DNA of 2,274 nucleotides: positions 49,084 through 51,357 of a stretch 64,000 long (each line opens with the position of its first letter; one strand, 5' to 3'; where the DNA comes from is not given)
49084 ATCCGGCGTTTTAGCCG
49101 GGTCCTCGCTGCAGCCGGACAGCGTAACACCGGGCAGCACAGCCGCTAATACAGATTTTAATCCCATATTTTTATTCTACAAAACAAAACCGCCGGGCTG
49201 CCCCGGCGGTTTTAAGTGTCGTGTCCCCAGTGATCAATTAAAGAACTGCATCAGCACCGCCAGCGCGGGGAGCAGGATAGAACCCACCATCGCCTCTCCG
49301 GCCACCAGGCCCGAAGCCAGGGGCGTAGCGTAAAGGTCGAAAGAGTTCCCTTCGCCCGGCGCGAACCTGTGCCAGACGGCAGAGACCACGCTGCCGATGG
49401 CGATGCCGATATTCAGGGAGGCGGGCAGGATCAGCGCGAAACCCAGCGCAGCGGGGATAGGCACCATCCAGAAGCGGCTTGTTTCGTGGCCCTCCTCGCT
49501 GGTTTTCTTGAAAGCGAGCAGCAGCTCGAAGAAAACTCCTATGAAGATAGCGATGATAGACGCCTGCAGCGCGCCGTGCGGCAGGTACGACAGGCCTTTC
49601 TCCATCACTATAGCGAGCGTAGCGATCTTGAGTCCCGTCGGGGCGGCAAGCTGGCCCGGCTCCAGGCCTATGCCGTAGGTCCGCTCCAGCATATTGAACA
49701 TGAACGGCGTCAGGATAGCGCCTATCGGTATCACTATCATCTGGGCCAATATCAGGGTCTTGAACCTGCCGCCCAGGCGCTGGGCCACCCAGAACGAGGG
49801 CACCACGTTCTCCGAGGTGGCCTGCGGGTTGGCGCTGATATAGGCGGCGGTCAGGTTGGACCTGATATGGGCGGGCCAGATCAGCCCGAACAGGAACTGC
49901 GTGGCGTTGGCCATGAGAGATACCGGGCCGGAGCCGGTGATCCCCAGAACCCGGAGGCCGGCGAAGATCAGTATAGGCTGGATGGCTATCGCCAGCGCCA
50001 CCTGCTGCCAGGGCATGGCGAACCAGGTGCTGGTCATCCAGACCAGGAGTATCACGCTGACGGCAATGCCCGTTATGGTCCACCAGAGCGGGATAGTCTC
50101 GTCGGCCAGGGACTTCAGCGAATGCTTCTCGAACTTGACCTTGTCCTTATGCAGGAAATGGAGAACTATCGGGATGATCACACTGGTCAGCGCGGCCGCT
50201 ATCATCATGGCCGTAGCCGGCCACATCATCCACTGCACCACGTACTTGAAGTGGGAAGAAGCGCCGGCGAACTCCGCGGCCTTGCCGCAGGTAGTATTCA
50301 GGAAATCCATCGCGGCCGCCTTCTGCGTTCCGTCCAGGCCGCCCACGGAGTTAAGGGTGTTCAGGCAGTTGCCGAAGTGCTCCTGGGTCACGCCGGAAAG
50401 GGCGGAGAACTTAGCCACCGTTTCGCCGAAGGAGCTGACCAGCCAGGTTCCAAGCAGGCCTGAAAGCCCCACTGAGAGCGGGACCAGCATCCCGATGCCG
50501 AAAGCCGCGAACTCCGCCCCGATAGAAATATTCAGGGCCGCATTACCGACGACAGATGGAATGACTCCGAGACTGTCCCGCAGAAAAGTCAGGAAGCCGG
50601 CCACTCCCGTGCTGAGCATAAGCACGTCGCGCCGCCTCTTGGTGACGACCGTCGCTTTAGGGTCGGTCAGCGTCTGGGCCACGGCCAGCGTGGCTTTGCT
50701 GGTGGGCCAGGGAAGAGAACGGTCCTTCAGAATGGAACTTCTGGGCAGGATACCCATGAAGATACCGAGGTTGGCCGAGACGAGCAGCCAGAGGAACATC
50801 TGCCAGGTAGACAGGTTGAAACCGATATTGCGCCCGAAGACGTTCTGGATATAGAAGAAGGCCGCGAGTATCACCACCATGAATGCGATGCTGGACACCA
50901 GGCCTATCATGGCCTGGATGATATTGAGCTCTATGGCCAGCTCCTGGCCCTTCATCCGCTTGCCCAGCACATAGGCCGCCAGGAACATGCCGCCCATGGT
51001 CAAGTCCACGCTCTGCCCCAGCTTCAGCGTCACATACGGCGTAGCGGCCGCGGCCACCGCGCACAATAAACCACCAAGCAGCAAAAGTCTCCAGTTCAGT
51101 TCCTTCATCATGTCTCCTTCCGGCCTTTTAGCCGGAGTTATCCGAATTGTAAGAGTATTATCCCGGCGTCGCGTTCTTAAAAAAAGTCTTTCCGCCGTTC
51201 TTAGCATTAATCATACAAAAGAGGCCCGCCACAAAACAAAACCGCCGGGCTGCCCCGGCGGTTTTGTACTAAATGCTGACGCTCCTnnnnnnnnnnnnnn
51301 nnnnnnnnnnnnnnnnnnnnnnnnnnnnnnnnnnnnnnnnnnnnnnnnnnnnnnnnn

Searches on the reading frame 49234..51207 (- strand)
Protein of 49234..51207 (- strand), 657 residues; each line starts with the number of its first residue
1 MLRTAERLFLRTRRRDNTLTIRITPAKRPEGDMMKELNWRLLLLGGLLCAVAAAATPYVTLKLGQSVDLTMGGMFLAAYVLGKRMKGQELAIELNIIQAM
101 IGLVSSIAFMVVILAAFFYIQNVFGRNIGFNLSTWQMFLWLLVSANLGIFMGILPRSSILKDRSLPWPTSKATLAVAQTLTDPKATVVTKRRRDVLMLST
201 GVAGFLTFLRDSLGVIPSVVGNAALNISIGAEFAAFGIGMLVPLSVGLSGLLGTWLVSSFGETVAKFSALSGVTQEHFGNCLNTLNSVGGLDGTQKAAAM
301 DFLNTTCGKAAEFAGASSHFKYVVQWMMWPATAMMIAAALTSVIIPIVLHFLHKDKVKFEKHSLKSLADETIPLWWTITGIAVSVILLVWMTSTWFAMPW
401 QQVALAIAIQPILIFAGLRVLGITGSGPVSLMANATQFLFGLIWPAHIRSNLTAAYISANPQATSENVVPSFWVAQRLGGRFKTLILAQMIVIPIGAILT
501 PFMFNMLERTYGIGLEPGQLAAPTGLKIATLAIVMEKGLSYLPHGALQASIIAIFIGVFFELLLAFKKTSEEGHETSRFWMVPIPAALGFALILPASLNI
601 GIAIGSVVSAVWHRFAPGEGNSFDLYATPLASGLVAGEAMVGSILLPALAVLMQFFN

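Call 106: search_protein_families(library=pfam, proteins=[window:49234-51207:-])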
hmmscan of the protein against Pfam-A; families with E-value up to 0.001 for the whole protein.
window:49234-51207:- (657 aa): 1 family
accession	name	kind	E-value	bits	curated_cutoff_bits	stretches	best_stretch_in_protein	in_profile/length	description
PF03169.20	OPT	-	2.1e-45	155.9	25.8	1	36-644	1-618/623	OPT oligopeptide transporter protein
